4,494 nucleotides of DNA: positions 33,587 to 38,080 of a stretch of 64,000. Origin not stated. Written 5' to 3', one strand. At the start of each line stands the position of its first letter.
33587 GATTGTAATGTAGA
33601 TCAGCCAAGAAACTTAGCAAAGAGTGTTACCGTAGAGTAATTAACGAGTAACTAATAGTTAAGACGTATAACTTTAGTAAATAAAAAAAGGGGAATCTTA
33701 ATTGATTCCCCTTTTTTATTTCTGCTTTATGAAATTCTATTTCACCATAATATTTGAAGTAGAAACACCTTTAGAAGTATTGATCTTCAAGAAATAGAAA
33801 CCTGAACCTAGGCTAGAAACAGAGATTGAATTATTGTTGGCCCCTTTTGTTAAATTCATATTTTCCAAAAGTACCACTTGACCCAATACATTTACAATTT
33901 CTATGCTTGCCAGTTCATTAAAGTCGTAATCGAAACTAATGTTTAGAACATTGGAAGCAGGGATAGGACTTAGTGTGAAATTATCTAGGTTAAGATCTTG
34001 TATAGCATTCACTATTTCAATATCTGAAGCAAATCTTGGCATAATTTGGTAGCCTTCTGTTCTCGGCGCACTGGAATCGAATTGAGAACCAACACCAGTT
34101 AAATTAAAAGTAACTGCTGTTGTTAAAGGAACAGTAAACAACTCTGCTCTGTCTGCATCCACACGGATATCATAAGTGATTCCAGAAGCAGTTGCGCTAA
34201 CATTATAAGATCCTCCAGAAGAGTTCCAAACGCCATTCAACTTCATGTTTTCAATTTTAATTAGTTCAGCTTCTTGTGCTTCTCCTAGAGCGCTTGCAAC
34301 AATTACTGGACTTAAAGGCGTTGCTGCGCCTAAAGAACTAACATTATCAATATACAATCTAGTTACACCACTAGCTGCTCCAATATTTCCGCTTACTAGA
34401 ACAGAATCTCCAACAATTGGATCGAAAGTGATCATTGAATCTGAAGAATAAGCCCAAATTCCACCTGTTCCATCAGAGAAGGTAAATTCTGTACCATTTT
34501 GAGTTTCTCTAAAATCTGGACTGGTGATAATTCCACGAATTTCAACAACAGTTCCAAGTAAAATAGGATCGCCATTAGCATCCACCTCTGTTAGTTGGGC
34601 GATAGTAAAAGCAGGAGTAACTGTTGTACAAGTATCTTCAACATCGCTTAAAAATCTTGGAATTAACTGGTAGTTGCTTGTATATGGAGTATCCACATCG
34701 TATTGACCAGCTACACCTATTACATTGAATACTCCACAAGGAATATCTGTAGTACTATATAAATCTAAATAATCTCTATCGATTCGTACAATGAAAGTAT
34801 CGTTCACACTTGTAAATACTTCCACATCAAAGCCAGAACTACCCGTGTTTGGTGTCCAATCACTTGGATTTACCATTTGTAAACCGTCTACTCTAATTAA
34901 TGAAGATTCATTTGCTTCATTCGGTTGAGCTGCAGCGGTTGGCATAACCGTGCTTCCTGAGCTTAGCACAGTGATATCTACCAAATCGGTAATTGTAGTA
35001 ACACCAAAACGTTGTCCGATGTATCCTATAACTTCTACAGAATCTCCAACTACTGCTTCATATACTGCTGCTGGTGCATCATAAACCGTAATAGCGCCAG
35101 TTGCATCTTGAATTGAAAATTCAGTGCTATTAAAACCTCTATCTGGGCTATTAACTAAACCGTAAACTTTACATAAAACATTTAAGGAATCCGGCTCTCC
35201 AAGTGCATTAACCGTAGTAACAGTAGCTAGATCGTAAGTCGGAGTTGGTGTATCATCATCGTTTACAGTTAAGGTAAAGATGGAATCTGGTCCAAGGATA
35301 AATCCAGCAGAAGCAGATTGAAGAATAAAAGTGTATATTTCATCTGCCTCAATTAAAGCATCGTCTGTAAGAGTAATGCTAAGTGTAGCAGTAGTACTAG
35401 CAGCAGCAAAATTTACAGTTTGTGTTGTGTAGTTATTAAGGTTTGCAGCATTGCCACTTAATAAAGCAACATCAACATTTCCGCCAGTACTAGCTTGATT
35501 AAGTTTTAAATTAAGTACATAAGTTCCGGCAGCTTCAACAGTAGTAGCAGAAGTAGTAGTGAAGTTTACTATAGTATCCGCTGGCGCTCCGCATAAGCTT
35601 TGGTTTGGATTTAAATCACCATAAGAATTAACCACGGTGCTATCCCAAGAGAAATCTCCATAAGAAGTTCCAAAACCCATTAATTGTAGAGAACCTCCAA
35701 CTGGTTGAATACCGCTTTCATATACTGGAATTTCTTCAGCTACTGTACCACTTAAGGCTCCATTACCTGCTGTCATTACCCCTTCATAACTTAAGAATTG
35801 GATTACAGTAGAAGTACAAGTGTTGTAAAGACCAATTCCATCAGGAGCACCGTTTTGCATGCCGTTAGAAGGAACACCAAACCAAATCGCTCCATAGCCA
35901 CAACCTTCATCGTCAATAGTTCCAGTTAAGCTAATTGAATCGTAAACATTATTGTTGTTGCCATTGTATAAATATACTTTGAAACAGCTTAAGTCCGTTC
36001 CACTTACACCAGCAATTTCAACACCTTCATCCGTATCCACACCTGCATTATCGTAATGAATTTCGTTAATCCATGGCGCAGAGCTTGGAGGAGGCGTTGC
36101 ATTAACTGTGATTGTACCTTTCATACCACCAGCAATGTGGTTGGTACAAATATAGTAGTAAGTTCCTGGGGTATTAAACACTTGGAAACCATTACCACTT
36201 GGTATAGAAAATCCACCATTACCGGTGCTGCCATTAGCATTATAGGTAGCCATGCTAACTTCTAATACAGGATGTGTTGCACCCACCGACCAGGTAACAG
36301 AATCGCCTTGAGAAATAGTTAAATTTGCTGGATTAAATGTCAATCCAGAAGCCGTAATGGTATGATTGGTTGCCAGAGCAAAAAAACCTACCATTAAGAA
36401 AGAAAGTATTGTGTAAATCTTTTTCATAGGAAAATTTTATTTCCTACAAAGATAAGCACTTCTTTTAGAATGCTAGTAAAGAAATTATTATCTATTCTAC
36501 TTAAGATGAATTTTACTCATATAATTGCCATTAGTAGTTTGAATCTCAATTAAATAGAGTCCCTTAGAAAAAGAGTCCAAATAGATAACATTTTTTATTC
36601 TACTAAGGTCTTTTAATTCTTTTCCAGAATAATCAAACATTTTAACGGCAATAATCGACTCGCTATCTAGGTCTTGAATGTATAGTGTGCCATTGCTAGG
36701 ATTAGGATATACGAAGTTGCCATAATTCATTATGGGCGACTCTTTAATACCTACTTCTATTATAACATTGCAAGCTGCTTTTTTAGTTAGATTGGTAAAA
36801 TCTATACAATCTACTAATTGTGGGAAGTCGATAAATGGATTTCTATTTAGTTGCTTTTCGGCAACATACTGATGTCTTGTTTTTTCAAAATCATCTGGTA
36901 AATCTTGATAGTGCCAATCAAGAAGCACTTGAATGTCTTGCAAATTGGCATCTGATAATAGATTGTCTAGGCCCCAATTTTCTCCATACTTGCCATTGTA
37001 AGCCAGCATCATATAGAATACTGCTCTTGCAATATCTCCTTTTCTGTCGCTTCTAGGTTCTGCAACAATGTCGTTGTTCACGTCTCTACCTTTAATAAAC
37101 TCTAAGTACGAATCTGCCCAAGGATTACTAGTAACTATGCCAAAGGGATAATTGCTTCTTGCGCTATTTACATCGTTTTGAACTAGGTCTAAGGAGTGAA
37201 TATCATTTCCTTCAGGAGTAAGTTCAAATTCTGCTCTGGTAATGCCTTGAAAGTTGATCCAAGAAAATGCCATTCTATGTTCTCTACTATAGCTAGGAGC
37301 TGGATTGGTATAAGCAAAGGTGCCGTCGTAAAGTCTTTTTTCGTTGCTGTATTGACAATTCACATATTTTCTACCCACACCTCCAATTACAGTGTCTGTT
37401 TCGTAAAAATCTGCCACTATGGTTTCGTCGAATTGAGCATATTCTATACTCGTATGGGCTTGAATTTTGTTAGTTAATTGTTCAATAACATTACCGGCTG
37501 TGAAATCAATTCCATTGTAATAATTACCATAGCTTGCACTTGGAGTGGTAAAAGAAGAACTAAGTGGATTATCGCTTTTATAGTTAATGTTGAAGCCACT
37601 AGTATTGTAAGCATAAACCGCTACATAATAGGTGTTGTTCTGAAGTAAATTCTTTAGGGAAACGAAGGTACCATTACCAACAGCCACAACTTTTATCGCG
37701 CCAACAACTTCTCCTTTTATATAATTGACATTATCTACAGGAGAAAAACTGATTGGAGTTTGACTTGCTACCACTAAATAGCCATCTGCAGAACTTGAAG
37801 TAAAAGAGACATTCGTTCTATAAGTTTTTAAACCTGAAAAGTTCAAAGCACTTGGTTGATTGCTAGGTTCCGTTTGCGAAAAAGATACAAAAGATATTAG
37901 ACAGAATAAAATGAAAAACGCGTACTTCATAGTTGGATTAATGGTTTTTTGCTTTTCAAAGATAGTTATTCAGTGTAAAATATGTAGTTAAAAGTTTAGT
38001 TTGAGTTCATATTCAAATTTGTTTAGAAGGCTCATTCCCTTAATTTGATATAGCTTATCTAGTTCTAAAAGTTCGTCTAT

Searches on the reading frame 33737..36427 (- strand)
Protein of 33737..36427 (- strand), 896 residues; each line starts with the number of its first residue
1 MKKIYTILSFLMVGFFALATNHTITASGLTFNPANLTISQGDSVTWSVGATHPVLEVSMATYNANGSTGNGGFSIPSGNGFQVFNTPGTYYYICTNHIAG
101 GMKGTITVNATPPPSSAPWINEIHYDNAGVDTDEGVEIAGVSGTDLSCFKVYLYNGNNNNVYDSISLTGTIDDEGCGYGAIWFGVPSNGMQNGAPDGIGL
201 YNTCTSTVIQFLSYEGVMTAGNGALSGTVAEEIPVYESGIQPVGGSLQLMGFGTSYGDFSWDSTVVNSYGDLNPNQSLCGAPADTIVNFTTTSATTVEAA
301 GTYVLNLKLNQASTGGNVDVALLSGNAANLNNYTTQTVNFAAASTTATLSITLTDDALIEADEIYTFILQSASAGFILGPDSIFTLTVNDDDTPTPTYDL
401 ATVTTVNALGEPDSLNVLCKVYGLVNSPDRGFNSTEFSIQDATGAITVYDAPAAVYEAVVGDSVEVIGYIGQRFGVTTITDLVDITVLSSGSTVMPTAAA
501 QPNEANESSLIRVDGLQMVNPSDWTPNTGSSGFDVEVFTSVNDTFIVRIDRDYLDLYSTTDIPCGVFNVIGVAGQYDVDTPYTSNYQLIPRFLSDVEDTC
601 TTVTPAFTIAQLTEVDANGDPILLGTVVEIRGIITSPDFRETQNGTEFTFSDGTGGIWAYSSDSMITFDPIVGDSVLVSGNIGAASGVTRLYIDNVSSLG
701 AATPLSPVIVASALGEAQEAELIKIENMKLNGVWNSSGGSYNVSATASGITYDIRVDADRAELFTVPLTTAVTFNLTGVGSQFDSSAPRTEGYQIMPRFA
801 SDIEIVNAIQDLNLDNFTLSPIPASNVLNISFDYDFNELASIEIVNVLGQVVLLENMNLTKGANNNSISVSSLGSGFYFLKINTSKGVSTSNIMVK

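Call 47: search_protein_families(library=pfam, proteins=[window:33737-36427:-], max_evalue=0.00001)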
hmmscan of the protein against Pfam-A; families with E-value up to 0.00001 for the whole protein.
window:33737-36427:- (896 aa): 2 families
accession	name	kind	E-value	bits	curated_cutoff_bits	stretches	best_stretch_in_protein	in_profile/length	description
PF18962.6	Por_Secre_tail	-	1.2e-12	48.4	27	1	821-895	3-75/75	Secretion system C-terminal sorting domain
PF00127.26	Copper-bind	-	3.8e-08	34.1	21.2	1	23-109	6-99/99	Copper binding proteins, plastocyanin/azurin family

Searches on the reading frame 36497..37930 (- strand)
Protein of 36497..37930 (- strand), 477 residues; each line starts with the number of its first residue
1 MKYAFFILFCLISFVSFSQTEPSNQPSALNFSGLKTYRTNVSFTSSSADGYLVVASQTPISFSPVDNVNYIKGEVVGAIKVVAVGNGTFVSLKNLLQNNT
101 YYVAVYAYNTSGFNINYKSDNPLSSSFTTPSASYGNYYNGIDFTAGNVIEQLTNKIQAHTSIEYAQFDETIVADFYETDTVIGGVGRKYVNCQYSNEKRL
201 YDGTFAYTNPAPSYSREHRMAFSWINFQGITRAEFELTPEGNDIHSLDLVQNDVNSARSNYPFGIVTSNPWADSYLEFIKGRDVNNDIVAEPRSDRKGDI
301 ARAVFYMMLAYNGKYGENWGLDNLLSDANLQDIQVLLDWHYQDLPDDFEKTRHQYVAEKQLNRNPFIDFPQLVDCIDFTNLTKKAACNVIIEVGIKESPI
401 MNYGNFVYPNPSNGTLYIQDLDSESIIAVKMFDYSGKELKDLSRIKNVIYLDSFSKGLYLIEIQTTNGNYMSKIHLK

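Call 47: search_protein_families(library=pfam, proteins=[window:36497-37930:-], max_evalue=0.00001)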
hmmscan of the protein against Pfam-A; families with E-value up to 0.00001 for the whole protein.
window:36497-37930:- (477 aa): 2 families
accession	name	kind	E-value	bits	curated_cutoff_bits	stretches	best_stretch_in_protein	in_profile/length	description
PF04231.19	Endonuclease_1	-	3.4e-27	96.2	25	1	150-370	7-234/235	Endonuclease I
PF18962.6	Por_Secre_tail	-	4.6e-10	40.1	27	1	407-474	1-73/75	Secretion system C-terminal sorting domain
